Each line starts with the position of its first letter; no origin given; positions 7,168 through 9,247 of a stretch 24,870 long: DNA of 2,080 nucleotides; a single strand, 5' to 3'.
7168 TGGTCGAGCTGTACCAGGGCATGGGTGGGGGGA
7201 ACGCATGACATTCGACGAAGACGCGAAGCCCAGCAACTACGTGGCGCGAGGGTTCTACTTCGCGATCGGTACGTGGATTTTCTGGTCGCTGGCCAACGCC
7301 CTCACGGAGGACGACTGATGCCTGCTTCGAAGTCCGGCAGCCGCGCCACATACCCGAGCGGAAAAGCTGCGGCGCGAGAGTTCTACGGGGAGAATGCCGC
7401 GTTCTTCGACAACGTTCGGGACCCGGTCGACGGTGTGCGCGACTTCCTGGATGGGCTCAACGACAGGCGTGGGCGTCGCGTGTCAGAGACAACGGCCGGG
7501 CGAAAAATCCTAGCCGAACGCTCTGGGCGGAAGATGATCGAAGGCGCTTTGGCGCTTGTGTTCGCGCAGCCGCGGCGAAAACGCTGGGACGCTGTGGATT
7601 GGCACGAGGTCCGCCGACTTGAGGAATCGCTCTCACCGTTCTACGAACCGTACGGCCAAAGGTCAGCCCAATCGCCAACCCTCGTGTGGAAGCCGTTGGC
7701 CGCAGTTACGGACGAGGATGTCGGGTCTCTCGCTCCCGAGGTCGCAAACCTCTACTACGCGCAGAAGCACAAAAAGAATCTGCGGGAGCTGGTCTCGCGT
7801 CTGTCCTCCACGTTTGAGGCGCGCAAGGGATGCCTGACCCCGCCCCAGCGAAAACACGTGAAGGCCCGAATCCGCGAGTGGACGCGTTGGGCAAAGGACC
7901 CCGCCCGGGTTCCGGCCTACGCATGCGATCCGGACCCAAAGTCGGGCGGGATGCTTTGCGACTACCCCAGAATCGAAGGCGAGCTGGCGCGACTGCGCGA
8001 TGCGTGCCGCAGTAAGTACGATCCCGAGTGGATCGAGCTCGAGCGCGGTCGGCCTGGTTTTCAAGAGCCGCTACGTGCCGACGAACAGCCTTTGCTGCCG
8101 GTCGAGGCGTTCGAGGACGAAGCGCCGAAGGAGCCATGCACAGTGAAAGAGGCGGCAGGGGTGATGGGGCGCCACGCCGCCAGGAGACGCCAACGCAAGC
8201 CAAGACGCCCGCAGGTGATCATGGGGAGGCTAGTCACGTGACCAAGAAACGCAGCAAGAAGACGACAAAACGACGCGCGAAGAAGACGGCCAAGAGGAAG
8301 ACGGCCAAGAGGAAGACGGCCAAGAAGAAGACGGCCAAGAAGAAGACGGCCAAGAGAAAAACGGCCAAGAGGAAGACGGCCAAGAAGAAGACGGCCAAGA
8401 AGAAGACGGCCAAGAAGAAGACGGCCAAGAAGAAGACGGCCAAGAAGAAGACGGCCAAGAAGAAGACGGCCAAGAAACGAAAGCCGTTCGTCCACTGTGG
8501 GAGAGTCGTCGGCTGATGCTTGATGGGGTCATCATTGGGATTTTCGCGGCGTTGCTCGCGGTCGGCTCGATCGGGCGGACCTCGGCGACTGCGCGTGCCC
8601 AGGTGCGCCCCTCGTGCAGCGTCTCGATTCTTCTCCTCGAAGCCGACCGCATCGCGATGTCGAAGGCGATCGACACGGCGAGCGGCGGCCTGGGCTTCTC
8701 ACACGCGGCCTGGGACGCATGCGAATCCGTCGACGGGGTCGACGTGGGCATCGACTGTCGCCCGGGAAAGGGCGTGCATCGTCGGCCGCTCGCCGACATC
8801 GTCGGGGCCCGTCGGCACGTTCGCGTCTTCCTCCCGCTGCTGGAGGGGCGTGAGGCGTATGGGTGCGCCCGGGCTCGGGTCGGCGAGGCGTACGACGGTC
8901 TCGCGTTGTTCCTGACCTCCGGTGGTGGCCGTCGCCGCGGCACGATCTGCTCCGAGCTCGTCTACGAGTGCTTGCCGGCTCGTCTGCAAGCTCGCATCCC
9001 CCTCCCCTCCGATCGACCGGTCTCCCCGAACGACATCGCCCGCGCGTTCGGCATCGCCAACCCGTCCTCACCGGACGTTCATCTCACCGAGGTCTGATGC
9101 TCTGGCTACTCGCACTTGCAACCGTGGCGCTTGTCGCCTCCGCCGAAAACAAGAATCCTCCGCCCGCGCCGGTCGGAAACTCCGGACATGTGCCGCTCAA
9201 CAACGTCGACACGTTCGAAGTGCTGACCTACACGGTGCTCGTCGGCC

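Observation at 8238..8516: Histone-H1-like protein made of 13 tandem (K/R)KTAK pentapeptides, encoded by a 15-bp tandem array inside the structural operon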

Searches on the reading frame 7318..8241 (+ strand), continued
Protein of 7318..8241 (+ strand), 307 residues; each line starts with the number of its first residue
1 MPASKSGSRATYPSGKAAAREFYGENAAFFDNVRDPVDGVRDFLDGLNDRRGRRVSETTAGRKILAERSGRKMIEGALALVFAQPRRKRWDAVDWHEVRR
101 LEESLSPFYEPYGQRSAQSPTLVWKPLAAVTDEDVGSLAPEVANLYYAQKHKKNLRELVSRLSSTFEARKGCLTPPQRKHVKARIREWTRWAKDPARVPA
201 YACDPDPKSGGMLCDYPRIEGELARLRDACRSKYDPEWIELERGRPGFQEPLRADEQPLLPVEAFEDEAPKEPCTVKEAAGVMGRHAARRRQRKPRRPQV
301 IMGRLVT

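Call 78: search_protein_families(library=pfam, max_evalue=0.001, proteins=[P0017, P0018, P0019, P0023, P0024, P0028, P0020, P0026])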
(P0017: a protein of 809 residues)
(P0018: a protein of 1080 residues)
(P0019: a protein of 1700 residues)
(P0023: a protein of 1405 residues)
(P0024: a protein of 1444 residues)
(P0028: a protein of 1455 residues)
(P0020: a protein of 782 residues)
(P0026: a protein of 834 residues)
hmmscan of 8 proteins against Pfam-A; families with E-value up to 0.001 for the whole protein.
P0017 (809 aa): 0 families

P0018 (1080 aa): 1 family
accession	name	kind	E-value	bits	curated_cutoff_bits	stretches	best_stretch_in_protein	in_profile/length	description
PF12083.13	DUF3560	-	4.6e-20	72.4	27.2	1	111-220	6-116/124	Domain of unknown function (DUF3560)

P0019 (1700 aa): 1 family
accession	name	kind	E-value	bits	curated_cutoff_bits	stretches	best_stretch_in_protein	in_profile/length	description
PF12083.13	DUF3560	-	4e-22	79.1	27.2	1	107-220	2-116/124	Domain of unknown function (DUF3560)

P0023 (1405 aa): 0 families

P0024 (1444 aa): 1 family
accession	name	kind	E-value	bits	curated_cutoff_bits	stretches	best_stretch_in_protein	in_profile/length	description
PF12083.13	DUF3560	-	1.1e-21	77.7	27.2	1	117-222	2-108/124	Domain of unknown function (DUF3560)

P0028 (1455 aa): 2 families
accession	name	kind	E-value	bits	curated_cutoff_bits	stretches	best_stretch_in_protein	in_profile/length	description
PF12083.13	DUF3560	-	9e-27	94.1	27.2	1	554-660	3-110/124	Domain of unknown function (DUF3560)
PF18847.6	LPD29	-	0.00042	21.4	27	0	1114-1148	3-35/93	Large polyvalent protein associated domain 29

P0020 (782 aa): 0 families

P0026 (834 aa): 0 families

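Call 87: search_protein_families(library=pfam, alignment_id=A6, max_evalue=0.001)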
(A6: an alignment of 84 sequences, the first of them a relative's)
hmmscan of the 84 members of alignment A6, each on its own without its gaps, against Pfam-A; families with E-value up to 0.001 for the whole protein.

A. member 1, P0013 (555 aa): 0 families

B. families by the number of members that match (of 84 scanned): 8 families
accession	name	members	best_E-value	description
PF12083.13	DUF3560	2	2.2e-25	Domain of unknown function (DUF3560)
PF20586.3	DUF6788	2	3.1e-07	Family of unknown function (DUF6788)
PF21818.3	DUF6884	1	1.9e-28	Family of unknown function (DUF6884)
PF18905.5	DUF5661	1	2.1e-10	Protein of unknown function (DUF5661)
PF10077.14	DUF2314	1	2.1e-05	Uncharacterized protein conserved in bacteria (DUF2314)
PF14284.11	PcfJ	1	4.5e-05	PcfJ-like protein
PF05175.20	MTS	1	7.2e-05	Methyltransferase small domain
PF06150.17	ChaB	1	0.00079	ChaB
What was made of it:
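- Closest known: Polyvalent / DNA-escorting proteins of phages and conjugative elements. Same: The upstream partner's core domain occurs in giant multidomain proteins with DUF3560, PcfJ and a weak LPD29 match (calls 78, 87).
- Fusions include DUF3560 (6 members), PcfJ and a weak LPD29 hit (calls 78, 87).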

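Call 92: find_encoding_contigs(protein=P0075, flank=8000, max_places=3)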
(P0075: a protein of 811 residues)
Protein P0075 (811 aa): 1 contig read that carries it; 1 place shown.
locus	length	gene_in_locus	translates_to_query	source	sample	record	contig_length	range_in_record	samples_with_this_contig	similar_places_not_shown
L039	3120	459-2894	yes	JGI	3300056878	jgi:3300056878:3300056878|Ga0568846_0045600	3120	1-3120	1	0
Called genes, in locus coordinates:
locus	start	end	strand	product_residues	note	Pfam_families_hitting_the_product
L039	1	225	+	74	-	?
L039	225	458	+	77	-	-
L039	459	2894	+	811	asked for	PF18905:DUF5661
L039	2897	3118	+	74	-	?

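Call 102: search_protein_families(library=ncbifam, max_evalue=1, proteins=[window:7318-8241:+])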
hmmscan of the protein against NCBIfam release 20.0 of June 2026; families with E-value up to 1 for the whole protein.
window:7318-8241:+ (307 aa): 0 families

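Call 105: search_dna_similar(query=window:7318-8241:+, collection=phages, mode=protein, max_evalue=0.001, max_rows=10)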
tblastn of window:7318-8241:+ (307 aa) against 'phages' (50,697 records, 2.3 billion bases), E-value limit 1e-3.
No match.

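Call 106: search_dna_similar(query=window:7318-8241:+, collection=plasmids, mode=protein, max_evalue=0.001, max_rows=10)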
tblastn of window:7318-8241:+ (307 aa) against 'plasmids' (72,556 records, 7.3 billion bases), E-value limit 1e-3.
No match.
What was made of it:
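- Tried and rejected: tblastn of the upstream protein against phages and plasmids (calls 105, 106).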

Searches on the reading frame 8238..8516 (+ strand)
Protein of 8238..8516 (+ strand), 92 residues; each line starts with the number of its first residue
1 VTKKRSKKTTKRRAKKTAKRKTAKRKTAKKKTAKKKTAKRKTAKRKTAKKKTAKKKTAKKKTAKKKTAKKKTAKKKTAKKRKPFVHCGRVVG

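Call 10: search_protein_families(library=pfam, max_evalue=0.01, proteins=[window:8238-8516:+])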
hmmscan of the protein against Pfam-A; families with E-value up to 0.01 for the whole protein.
window:8238-8516:+ (92 aa): 0 families

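Call 12: search_protein_families(library=phrogs, max_evalue=0.01, proteins=[window:8238-8516:+])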
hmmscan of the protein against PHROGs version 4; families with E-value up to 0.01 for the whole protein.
window:8238-8516:+ (92 aa): 1 family
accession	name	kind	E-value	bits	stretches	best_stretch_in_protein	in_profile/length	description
phrog_5154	-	unknown function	0.0093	16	0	41-86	361-406/454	-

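Call 14: find_encoding_contigs(protein=window:8238-8513:+, flank=10000)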
Protein seq(92 aa) (92 aa): no gene with exactly this product is on record in the collection.
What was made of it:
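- Tried and rejected: Exact look-up of the repeat protein: not on record (call 14).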

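Call 59: find_homologous_proteins(query=window:8238-8513:+, max_evalue=0.001)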
Query seq(92 aa): 17 candidates shared short words with the query, none scored E <= 0.001.
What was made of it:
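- The full-length protein is not on record (calls 14, 59).
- Tried and rejected: Word-indexed search with the repeat protein: 17 candidates, none scored (call 59).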

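Call 88: search_protein_families(library=pfam, max_evalue=10, proteins=[window:8238-8513:+])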
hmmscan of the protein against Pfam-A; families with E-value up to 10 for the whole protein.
seq(92 aa): 1 family
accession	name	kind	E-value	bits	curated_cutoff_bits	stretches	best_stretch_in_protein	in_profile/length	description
PF07382.16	HC2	-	0.032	14.8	40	1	6-80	10-93/194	Histone H1-like nucleoprotein HC2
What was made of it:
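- On Chlamydial Hc2 / Hc2-like: 14.8 bits against 40 (call 88).
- On Microviridae protein J: No hit (calls 10, 88).
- Closest known: Eukaryotic linker histone H1 C-terminal tail. Different: No winged-helix globular domain (no Pfam hit, calls 10, 88).
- No homology to J (calls 10, 88).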

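Call 89: search_solved_structures(query=window:8238-8513:+, max_evalue=10)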
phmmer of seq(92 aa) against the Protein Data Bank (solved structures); distinct sequences matched with E-value up to 10: 0.
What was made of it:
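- Tried and rejected: The repeat protein against PDB sequences (call 89).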

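Call 102: search_protein_families(library=ncbifam, max_evalue=1, proteins=[window:8238-8513:+])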
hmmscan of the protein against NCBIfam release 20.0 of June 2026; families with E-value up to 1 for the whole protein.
seq(92 aa): 3 families
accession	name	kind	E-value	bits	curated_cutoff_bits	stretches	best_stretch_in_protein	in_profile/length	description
NF038052.1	histone_lik_HC2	exception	0.13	12.4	135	1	10-81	6-93/201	histone H1-like DNA-binding protein Hc2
NF038053.1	hist_H1_lk_Burk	equivalog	0.31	11.3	80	1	5-80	14-97/195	histone H1-like DNA-binding protein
NF046106.1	ResusProRpf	equivalog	0.56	9.7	180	1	21-71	144-194/258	resuscitation-promoting factor Rpf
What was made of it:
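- Closest known: Chlamydial Hc2. Same: These are the only models that give any score at all (calls 88, 102).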

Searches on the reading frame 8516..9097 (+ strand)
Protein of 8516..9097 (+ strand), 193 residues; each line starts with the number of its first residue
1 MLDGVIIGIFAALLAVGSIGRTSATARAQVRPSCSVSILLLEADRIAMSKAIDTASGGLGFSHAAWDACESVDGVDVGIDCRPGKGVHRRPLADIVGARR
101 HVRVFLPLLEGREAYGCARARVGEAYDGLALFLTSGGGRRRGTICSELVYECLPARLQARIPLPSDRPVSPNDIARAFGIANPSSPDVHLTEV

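Call 10: search_protein_families(library=pfam, max_evalue=0.01, proteins=[window:8516-9097:+])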
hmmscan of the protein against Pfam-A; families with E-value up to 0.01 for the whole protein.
window:8516-9097:+ (193 aa): 0 families

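Call 12: search_protein_families(library=phrogs, max_evalue=0.01, proteins=[window:8516-9097:+])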
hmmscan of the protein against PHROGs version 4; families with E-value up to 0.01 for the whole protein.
window:8516-9097:+ (193 aa): 0 families

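Call 15: find_encoding_contigs(protein=window:8516-9097:+, flank=10000)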
Protein window:8516-9097:+ (193 aa): 4 contigs read that carry it; 3 places shown.
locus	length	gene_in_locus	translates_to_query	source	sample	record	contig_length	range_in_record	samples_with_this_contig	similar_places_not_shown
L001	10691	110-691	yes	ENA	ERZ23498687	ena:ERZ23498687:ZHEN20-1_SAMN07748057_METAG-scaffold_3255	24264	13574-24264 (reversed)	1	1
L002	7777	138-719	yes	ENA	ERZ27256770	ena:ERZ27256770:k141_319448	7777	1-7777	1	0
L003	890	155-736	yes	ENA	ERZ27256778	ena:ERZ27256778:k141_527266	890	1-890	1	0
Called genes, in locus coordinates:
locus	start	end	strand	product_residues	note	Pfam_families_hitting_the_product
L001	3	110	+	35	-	?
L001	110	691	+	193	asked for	-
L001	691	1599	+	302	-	-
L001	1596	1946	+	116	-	-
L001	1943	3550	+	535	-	-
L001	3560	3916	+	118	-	-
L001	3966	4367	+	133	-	-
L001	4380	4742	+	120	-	-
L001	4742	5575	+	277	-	-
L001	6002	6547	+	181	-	-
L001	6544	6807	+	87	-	-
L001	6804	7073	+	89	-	-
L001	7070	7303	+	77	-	-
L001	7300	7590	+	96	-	-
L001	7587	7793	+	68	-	-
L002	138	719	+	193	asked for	-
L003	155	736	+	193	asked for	-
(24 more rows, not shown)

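Call 21: find_related_loci(query=window:8516-9097:+, collection=viral_contigs, flank=10000)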
Query window:8516-9097:+ (193 aa) in viral_contigs; peptide patterns used: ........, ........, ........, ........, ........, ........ (x = any residue, [..] = any of these).
38 stretches matched a pattern, but none encodes a relative of the query by tblastn (E <= 1e-3).

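Call 102: search_protein_families(library=ncbifam, max_evalue=1, proteins=[window:8516-9097:+])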
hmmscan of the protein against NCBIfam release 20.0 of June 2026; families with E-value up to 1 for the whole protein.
window:8516-9097:+ (193 aa): 0 families
